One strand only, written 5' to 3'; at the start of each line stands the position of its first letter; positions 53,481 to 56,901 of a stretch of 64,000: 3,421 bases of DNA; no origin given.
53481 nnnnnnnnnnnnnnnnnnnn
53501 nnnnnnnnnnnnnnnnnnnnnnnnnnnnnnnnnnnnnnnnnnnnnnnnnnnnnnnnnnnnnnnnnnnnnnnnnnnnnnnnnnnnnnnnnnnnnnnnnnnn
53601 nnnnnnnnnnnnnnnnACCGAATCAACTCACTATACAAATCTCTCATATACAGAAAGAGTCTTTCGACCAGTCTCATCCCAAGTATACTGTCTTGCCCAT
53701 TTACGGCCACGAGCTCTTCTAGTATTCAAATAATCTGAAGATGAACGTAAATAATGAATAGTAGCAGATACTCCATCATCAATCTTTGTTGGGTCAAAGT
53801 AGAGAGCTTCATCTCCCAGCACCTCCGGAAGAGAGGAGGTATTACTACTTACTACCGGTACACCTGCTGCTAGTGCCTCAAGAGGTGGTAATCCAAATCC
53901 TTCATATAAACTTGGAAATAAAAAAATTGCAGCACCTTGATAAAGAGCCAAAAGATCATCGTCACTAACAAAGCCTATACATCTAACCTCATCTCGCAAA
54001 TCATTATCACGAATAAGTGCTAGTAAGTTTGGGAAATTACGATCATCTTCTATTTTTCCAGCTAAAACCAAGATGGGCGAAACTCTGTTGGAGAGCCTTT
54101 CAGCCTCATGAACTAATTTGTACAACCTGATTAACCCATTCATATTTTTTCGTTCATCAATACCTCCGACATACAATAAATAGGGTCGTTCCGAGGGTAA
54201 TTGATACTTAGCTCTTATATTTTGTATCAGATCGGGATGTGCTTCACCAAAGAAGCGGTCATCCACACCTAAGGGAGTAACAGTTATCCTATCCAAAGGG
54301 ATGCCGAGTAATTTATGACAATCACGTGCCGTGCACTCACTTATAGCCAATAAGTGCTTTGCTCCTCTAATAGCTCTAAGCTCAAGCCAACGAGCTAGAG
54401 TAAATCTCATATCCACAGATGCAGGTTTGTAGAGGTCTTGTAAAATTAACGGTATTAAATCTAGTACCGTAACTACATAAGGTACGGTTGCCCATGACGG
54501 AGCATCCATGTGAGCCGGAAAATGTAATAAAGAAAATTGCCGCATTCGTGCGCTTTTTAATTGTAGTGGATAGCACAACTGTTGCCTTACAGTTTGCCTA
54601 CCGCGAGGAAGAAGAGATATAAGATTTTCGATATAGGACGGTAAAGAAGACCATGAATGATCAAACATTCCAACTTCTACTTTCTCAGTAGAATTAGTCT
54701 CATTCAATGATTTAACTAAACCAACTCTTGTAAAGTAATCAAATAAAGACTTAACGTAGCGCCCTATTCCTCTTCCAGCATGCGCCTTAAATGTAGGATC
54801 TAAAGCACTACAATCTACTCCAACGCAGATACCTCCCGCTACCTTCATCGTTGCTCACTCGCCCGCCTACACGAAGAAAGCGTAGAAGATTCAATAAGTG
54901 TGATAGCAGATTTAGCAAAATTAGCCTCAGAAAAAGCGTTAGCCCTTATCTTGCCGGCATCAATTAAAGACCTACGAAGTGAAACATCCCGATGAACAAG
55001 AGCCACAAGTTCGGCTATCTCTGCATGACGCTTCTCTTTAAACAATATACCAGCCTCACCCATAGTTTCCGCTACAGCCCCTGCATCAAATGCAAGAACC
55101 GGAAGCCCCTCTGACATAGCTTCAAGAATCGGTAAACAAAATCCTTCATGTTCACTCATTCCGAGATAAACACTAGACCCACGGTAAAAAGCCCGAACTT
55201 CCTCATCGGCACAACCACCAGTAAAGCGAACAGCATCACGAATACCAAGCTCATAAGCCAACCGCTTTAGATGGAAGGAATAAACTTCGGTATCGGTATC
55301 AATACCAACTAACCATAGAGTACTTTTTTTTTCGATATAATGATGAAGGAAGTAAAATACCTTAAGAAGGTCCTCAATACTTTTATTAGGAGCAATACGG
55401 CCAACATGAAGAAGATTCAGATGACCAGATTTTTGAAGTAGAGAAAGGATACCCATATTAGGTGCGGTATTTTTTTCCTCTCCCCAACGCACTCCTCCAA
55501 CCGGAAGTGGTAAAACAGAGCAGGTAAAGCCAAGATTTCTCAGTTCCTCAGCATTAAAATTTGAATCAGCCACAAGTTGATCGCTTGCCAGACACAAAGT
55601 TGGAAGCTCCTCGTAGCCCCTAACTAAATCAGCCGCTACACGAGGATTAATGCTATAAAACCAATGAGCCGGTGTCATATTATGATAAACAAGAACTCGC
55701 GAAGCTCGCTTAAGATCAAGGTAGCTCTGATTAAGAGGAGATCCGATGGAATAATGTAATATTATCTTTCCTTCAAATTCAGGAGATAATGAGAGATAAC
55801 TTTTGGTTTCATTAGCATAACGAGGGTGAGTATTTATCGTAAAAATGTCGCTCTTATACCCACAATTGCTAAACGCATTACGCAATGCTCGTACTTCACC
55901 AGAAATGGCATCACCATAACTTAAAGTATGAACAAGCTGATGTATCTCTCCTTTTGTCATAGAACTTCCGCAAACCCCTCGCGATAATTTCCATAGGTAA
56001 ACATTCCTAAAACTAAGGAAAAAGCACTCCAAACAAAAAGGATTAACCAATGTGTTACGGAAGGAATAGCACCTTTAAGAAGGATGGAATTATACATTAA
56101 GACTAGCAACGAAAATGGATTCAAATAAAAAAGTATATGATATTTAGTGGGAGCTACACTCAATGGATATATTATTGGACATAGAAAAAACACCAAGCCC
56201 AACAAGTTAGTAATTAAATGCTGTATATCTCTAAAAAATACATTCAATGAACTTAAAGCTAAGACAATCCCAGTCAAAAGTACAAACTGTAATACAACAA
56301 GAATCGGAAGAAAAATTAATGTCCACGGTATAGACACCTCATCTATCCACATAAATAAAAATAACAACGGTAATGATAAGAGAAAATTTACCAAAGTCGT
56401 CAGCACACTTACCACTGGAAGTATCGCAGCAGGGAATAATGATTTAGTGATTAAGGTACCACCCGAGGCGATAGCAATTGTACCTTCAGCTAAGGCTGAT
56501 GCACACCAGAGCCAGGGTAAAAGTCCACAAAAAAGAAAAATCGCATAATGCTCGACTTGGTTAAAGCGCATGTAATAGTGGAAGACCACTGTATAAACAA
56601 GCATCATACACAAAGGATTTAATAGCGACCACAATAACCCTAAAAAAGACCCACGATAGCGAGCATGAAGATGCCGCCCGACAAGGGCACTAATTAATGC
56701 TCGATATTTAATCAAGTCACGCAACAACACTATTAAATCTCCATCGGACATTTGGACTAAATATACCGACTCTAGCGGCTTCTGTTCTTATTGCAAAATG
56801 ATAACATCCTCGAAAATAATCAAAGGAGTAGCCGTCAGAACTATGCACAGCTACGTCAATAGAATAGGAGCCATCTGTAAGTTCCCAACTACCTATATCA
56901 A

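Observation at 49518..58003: ABC-transporter-dependent glycan locus ends in a PMT/ArnT-type GT-C fused to a discoidin-like domain, with a UPF0104 flippase-like protein and an SGNH hydrolase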

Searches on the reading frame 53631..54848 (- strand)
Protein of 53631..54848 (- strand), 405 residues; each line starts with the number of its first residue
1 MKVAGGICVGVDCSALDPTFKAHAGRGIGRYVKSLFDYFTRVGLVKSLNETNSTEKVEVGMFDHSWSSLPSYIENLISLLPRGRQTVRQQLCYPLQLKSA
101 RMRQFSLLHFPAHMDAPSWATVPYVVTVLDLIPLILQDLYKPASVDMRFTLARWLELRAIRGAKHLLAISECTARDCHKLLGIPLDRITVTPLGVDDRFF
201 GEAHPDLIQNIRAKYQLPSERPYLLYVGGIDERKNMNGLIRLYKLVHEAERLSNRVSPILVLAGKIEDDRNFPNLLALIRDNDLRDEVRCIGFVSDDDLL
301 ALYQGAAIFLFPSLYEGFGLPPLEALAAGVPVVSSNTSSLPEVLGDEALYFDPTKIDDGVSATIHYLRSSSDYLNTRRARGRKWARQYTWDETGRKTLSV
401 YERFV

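Call 4: search_protein_families(library=pfam, proteins=[window:53631-54848:-], max_evalue=0.01)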
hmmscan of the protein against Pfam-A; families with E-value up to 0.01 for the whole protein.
window:53631-54848:- (405 aa): 6 families
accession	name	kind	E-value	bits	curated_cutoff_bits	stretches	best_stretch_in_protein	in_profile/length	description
PF00534.26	Glycos_transf_1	-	2.1e-30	105.9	26.4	1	209-375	3-163/172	Glycosyl transferases group 1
PF13692.12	Glyco_trans_1_4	-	7e-23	81.9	27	1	221-366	1-139/142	Glycosyl transferases group 1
PF20706.3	GT4-conflict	-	5.4e-11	42.5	26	1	219-355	195-328/385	Family 4 Glycosyltransferase in conflict systems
PF13439.12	Glyco_transf_4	-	1.1e-08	35.7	28.5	1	74-197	41-168/170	Glycosyltransferase Family 4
PF13579.12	Glyco_trans_4_4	-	1.8e-07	32.1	29.7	1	114-194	87-158/158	Glycosyl transferase 4-like domain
PF13524.12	Glyco_trans_1_2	-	1e-06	29.2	25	1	287-393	28-138/144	Glycosyl transferase-like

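Call 5: search_protein_families(library=ncbifam, proteins=[window:53631-54848:-], max_evalue=0.01)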
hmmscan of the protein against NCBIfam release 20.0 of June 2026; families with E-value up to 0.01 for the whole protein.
window:53631-54848:- (405 aa): 34 families (the best 25 are shown)
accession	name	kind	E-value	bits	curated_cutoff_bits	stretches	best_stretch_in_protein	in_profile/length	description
TIGR04047.1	MSMEG_0565_glyc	hypoth_equivalog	1.2e-31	110.1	259.85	1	152-402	129-372/373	MSMEG_0565 family glycosyltransferase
TIGR02149.1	glgA_Coryne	subfamily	1.5e-26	93.4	302.4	1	121-404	106-390/391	glycogen synthase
NF038295.1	EPS_HpsP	equivalog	3e-23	82.5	550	1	121-404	117-387/388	hormogonium polysaccharide biosynthesis glycosyltransferase HpsP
TIGR04157.1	glyco_rSAM_CFB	subfamily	7.3e-16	58.1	400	1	161-349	168-344/406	TIGR04157 family glycosyltransferase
TIGR03449.1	mycothiol_MshA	equivalog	6.3e-15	55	462.5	1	156-403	158-402/406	D-inositol-3-phosphate glycosyltransferase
TIGR03999.1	thiol_BshA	equivalog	1e-14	54.3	273.7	1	162-403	144-372/375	N-acetyl-alpha-D-glucosaminyl L-malate synthase BshA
NF053787.1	GlcN_PG_synth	equivalog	1.5e-14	53.6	480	1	178-403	156-358/361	N-acetylglucosaminyl phosphatidylglycerol synthase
NF041010.1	glycosy_Agl16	equivalog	5.3e-14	51.8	575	1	150-403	121-350/352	glycosylation protein Agl16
NF047684.1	TeichurnBiosyTuaC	equivalog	3.5e-13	49.3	550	1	157-392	159-377/391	teichuronic acid biosynthesis protein TuaC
TIGR04063.1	stp3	hypoth_equivalog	1.3e-12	47.3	442.05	1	146-403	141-394/397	TIGR04063 family PEP-CTERM/XrtA system glycosyltransferase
TIGR03088.1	stp2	hypoth_equivalog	1.7e-11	43.8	409.05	1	164-403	138-372/374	TIGR03088 family PEP-CTERM/XrtA system glycosyltransferase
NF041876.1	EPS_EpsE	equivalog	2.2e-11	43.6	400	1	161-382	160-373/389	exopolysaccharide biosynthesis GT4 family glycosyltransferase EpsE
TIGR02472.1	sucr_P_syn_N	equivalog_domain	4.6e-11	42.2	576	1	186-398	209-435/439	sucrose-phosphate synthase, putative, glycosyltransferase domain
NF038255.1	exopoly_VpsD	equivalog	8e-11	41.4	300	1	230-338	212-315/381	VpsD family glycosyltransferase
NF053513.1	Gtran_IagA_BgsA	equivalog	2.3e-10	40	460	1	188-403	129-330/333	LTA glycolipid anchor biosynthesis glycosyltransferase, IagA/BgsA family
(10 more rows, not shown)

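Call 34: search_solved_structures(query=window:53631-54848:-, max_evalue=0.001)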
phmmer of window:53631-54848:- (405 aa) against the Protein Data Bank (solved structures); distinct sequences matched with E-value up to 0.001: 18.
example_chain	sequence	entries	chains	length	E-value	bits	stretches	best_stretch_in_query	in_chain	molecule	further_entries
7qsg_A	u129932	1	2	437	3.6e-19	72.3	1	155-404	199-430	D-inositol 3-phosphate glycosyltransferase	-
2r60_A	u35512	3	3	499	1.9e-14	56.8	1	186-402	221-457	Glycosyl transferase, group 1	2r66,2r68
6kih_A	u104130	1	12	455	5.4e-13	51.9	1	209-392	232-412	Tll1590 protein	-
6tvp_A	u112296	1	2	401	2e-12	50.1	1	121-403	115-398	Alpha-maltose-1-phosphate synthase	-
3c4q_A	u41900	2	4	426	6.8e-08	35.2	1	174-401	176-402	Predicted glycosyltransferases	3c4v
3c48_A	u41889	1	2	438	7.3e-08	35.1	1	174-401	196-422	Predicted glycosyltransferases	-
4rbn_A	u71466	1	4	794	1.4e-07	34.1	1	215-354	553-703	Sucrose synthase:Glycosyl transferases group 1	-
5d00_A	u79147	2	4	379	2.7e-07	33.2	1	159-369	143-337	N-acetyl-alpha-D-glucosaminyl L-malate synthase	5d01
8x3q_C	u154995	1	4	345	2.8e-07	33.1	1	215-363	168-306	Glycosyl transferase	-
7fg9_A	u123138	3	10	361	3.1e-07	33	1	215-363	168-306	Glycosyl transferase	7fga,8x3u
2jjm_A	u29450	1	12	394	1.5e-06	30.8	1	166-351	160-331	GLYCOSYL TRANSFERASE, GROUP 1 FAMILY PROTEIN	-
3mbo_A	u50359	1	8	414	1.6e-06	30.6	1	166-351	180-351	Glycosyltransferase, group 1 family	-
5i45_A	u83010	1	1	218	3e-06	29.7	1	277-365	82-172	Glycosyl transferases group 1 family protein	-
2f9f_A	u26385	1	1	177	3.4e-06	29.6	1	286-351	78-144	first mannosyl transferase (wbaZ-1)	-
4n9w_A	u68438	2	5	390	7.7e-06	28.4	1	280-403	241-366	GDP-mannose-dependent alpha-(1-2)-phosphatidylinositol mannosyltransferase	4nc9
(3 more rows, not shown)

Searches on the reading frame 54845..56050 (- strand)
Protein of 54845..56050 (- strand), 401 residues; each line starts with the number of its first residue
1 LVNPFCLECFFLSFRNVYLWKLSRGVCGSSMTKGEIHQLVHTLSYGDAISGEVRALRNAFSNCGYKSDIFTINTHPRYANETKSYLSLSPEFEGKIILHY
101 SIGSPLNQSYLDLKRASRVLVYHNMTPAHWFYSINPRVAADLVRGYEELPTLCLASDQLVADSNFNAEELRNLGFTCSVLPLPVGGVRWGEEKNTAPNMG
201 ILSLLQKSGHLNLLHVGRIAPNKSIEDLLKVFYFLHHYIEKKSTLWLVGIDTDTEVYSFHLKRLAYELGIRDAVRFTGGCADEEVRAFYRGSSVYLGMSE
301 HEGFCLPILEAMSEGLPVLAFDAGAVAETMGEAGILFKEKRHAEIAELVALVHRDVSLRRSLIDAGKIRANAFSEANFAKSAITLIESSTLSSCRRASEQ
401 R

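Call 4: search_protein_families(library=pfam, proteins=[window:54845-56050:-], max_evalue=0.01)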
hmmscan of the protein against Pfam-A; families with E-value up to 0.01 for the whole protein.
window:54845-56050:- (401 aa): 4 families
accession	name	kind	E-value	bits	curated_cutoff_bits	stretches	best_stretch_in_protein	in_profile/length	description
PF00534.26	Glycos_transf_1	-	1.4e-25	90.2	26.4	1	212-367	17-170/172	Glycosyl transferases group 1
PF13692.12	Glyco_trans_1_4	-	1.5e-21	77.6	27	1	212-350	3-137/142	Glycosyl transferases group 1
PF20706.3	GT4-conflict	-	2.8e-05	23.7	26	1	207-341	194-329/385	Family 4 Glycosyltransferase in conflict systems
PF13524.12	Glyco_trans_1_2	-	0.0018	18.6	25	1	273-370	28-129/144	Glycosyl transferase-like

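Call 5: search_protein_families(library=ncbifam, proteins=[window:54845-56050:-], max_evalue=0.01)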
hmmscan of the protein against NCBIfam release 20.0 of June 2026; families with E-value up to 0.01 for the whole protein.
window:54845-56050:- (401 aa): 28 families (the best 25 are shown)
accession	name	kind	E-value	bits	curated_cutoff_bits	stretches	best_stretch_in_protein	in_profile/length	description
NF041876.1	EPS_EpsE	equivalog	5.8e-18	65.3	400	1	206-372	210-378/389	exopolysaccharide biosynthesis GT4 family glycosyltransferase EpsE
TIGR03449.1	mycothiol_MshA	equivalog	1.4e-14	53.9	462.5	1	213-382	223-396/406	D-inositol-3-phosphate glycosyltransferase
TIGR03999.1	thiol_BshA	equivalog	2.7e-14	52.9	273.7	1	212-377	201-361/375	N-acetyl-alpha-D-glucosaminyl L-malate synthase BshA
TIGR04047.1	MSMEG_0565_glyc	hypoth_equivalog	1.1e-13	51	259.85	1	156-384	139-369/373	MSMEG_0565 family glycosyltransferase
NF038255.1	exopoly_VpsD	equivalog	2.6e-13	49.6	300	1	209-350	202-345/381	VpsD family glycosyltransferase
TIGR03088.1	stp2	hypoth_equivalog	4.9e-12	45.6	409.05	1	209-378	193-362/374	TIGR03088 family PEP-CTERM/XrtA system glycosyltransferase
NF049988.1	MGlcDAGSynMgs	equivalog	4.9e-11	42.6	400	1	211-387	214-385/398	alpha-monoglucosyldiacylglycerol synthase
NF038229.1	Glyco4_Geo_Pelo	equivalog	2.1e-10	40.1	400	1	204-374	155-321/338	GPMC system family 4 glycosyltransferase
NF053787.1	GlcN_PG_synth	equivalog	4e-10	39.1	480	1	155-353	143-324/361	N-acetylglucosaminyl phosphatidylglycerol synthase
NF041139.1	TreT_Thcocales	equivalog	3.1e-09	36.1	775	1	213-359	232-383/412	trehalose synthase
NF047684.1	TeichurnBiosyTuaC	equivalog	1.1e-07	31.2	550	1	156-352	166-351/391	teichuronic acid biosynthesis protein TuaC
NF012028.0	PRK15484.1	subfamily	1.4e-07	31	618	1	212-333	195-319/380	lipopolysaccharide N-acetylglucosaminyltransferase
TIGR04157.1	glyco_rSAM_CFB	subfamily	3e-07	29.8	400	1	213-330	230-339/406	TIGR04157 family glycosyltransferase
TIGR02149.1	glgA_Coryne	subfamily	4.5e-07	29.3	302.4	1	212-385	206-386/391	glycogen synthase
NF007396.0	PRK09922.1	equivalog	1.3e-06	27.6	385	1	205-332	177-300/361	lipopolysaccharide 1,6-galactosyltransferase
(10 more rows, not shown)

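Call 35: search_solved_structures(query=window:54845-56050:-, max_evalue=0.001)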
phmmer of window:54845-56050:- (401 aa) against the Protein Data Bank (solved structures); distinct sequences matched with E-value up to 0.001: 17.
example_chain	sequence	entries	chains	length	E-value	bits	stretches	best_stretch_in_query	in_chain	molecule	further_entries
7qsg_A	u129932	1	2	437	1.5e-12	50.5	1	262-387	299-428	D-inositol 3-phosphate glycosyltransferase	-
2x6q_A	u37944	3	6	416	3.9e-09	39.3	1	214-371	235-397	TREHALOSE-SYNTHASE TRET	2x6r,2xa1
2xa2_A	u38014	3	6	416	2.6e-08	36.5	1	214-371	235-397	TREHALOSE-SYNTHASE TRET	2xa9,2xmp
5i45_A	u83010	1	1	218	1.4e-07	34.1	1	217-366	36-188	Glycosyl transferases group 1 family protein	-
3c4q_A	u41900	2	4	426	1.1e-06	31.2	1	215-378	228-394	Predicted glycosyltransferases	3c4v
3c48_A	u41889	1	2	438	1.2e-06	31.1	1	215-378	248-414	Predicted glycosyltransferases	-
5e9t_A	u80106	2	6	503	6.3e-06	28.7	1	215-356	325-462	Glycosyltransferase Gtf1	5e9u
2f9f_A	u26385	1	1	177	1.2e-05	27.8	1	214-331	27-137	first mannosyl transferase (wbaZ-1)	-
6n1x_A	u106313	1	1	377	1.8e-05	27.2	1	212-335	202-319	Glycosyltransferase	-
6d9t_A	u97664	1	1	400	2e-05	27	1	212-335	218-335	Glycosyl transferase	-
6kih_A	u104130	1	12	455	5.3e-05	25.6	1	213-373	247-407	Tll1590 protein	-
5d00_A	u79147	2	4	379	7.5e-05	25.2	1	213-330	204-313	N-acetyl-alpha-D-glucosaminyl L-malate synthase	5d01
2jjm_A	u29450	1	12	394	0.00011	24.5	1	213-364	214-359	GLYCOSYL TRANSFERASE, GROUP 1 FAMILY PROTEIN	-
3mbo_A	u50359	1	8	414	0.00013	24.4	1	213-364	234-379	Glycosyltransferase, group 1 family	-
7ec7_A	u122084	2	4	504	0.00094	21.5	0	203-324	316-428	Glycosyl transferase, group 1 family protein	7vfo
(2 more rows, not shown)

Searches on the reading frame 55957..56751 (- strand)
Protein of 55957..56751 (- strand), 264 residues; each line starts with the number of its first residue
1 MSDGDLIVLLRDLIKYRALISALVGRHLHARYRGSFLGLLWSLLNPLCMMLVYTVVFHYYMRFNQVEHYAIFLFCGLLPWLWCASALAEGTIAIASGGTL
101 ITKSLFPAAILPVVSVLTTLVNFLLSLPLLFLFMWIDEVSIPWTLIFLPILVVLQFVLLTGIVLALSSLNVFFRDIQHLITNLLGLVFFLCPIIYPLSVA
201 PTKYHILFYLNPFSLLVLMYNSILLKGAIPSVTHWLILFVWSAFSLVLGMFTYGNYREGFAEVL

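Call 4: search_protein_families(library=pfam, proteins=[window:55957-56751:-], max_evalue=0.01)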
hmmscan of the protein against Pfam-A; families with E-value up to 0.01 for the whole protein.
window:55957-56751:- (264 aa): 1 family
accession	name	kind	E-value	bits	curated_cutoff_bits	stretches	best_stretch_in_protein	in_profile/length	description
PF01061.29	ABC2_membrane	-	1.4e-11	44.7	26.9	1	20-217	3-203/211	ABC-2 type transporter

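Call 5: search_protein_families(library=ncbifam, proteins=[window:55957-56751:-], max_evalue=0.01)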
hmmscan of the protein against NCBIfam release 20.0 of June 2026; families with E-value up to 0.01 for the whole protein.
window:55957-56751:- (264 aa): 1 family
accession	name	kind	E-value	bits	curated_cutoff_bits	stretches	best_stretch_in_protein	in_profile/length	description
NF050109.1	galactan_ABC_perm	equivalog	9.3e-11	41.7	380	1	11-258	15-266/272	galactan export ABC transporter permease subunit Wzm/RfbD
